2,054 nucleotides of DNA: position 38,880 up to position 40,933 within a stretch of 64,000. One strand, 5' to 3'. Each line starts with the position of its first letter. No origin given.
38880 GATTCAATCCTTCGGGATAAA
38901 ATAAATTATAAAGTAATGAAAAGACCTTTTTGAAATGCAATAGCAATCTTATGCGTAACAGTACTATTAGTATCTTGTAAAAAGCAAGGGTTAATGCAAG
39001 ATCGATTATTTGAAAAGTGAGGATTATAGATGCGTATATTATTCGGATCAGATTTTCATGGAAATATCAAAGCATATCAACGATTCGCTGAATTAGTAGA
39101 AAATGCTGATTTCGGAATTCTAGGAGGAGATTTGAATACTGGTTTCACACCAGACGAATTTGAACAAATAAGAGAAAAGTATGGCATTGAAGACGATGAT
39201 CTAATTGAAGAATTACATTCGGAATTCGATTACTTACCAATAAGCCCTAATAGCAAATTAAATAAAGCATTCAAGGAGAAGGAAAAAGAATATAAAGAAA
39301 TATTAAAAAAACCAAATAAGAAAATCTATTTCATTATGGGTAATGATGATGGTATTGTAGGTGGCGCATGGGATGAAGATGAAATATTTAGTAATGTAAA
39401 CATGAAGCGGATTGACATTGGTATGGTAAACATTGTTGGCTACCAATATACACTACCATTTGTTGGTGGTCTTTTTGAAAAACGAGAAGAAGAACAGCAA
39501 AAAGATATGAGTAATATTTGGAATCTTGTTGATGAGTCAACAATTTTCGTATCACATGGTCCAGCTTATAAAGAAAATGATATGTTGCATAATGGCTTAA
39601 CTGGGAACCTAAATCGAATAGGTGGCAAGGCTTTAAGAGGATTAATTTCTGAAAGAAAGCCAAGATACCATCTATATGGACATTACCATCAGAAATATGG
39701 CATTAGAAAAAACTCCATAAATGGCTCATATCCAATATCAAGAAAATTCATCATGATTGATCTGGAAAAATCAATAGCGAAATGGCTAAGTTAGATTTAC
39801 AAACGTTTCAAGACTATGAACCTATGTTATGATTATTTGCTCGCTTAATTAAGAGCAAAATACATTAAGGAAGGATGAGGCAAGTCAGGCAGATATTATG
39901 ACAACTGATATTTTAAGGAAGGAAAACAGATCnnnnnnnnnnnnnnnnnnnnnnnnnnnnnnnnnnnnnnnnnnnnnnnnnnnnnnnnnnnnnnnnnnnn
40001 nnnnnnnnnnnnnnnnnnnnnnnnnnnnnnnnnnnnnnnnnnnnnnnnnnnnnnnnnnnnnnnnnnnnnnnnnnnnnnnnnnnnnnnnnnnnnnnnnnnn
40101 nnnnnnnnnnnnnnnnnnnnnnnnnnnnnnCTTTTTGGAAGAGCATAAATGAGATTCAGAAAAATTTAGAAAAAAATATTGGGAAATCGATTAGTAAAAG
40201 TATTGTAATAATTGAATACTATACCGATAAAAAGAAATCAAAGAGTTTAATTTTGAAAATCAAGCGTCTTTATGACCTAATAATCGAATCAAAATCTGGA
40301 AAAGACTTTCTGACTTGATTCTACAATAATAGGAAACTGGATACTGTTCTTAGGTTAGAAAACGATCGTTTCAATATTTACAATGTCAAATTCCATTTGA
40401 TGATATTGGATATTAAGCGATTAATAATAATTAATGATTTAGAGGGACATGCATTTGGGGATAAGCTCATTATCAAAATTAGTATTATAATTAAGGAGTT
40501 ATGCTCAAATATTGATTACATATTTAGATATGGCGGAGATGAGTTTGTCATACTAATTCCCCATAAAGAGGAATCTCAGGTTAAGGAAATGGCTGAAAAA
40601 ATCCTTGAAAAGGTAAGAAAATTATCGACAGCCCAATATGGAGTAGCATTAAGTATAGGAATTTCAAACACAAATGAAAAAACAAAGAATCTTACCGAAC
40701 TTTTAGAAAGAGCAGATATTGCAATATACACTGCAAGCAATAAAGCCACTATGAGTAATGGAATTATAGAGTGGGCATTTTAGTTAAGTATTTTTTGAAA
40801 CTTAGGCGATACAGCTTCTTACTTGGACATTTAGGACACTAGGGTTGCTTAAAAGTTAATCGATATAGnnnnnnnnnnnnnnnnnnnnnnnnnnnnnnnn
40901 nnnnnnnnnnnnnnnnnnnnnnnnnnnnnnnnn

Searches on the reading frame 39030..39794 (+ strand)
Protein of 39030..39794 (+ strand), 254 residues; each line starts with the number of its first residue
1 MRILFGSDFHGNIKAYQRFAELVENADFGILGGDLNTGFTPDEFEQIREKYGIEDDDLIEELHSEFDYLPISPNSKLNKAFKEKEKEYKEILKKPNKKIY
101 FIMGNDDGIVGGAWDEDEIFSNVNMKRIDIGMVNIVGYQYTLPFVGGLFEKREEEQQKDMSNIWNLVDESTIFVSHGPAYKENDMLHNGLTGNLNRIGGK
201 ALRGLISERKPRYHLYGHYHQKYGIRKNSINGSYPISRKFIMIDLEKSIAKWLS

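Call 8: search_protein_families(library=pfam, proteins=[window:39030-39794:+], max_evalue=1)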
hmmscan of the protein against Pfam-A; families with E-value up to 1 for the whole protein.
window:39030-39794:+ (254 aa): 3 families
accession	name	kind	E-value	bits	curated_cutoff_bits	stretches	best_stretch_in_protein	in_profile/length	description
PF00149.33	Metallophos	-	1.2e-07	32.8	21.5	1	1-221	1-190/191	Calcineurin-like phosphoesterase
PF12850.12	Metallophos_2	-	4e-06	27.4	27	2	1-49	1-50/154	Calcineurin-like phosphoesterase superfamily domain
PF25510.1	Ubiquitin_DCDC1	-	0.09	13.8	30.4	1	155-181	68-94/95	Doublecortin domain-containing protein 1-like, ubiquitin domain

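Call 80: search_protein_families(library=padloc, proteins=[window:39030-39794:+], max_evalue=0.001)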
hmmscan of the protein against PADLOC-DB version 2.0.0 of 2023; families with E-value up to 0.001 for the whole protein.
window:39030-39794:+ (254 aa): 1 family
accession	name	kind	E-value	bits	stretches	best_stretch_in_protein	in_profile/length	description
PDLC04908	PDC-S10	-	5.4e-17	59.8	1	93-228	57-190/223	-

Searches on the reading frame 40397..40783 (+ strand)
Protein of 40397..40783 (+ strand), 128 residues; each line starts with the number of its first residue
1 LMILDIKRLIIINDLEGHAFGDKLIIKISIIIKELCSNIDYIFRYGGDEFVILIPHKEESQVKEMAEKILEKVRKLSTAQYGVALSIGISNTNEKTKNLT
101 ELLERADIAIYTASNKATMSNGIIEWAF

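Call 8: search_protein_families(library=pfam, proteins=[window:40397-40783:+], max_evalue=1)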
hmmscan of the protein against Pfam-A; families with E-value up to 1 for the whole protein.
window:40397-40783:+ (128 aa): 8 families
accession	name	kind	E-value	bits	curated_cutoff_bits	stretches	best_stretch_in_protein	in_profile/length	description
PF00990.26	GGDEF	-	2.6e-25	89.5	23.8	1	2-117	36-158/161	Diguanylate cyclase, GGDEF domain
PF17853.6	GGDEF_2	-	0.00018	22.2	24.5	1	38-109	49-113/116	GGDEF-like domain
PF24898.2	GGDEF_GdpP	-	0.0004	21.1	30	1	27-104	24-102/126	Cyclic-di-AMP phosphodiesterase GdpP-like, GGDEF domain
PF22335.1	Cas10-Cmr2_palm2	-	0.0017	18.9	27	1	37-115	48-124/133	Cas10/Cmr2, second palm domain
PF11294.13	DUF3095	-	0.0029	17.2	22.2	1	32-102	60-126/378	Protein of unknown function (DUF3095)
PF18211.6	Csm1_B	-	0.0082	16.4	26.4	1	30-96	27-91/94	Csm1 subunit domain B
PF05165.17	GCH_III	-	0.076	12.7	21.3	1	27-101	157-226/246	GTP cyclohydrolase III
PF02295.23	z-alpha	-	0.21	12.1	21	1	63-108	3-51/67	Adenosine deaminase z-alpha domain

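Call 80: search_protein_families(library=padloc, proteins=[window:40397-40783:+], max_evalue=0.001)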
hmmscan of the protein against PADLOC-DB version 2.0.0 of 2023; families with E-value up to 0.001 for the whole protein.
window:40397-40783:+ (128 aa): 0 families
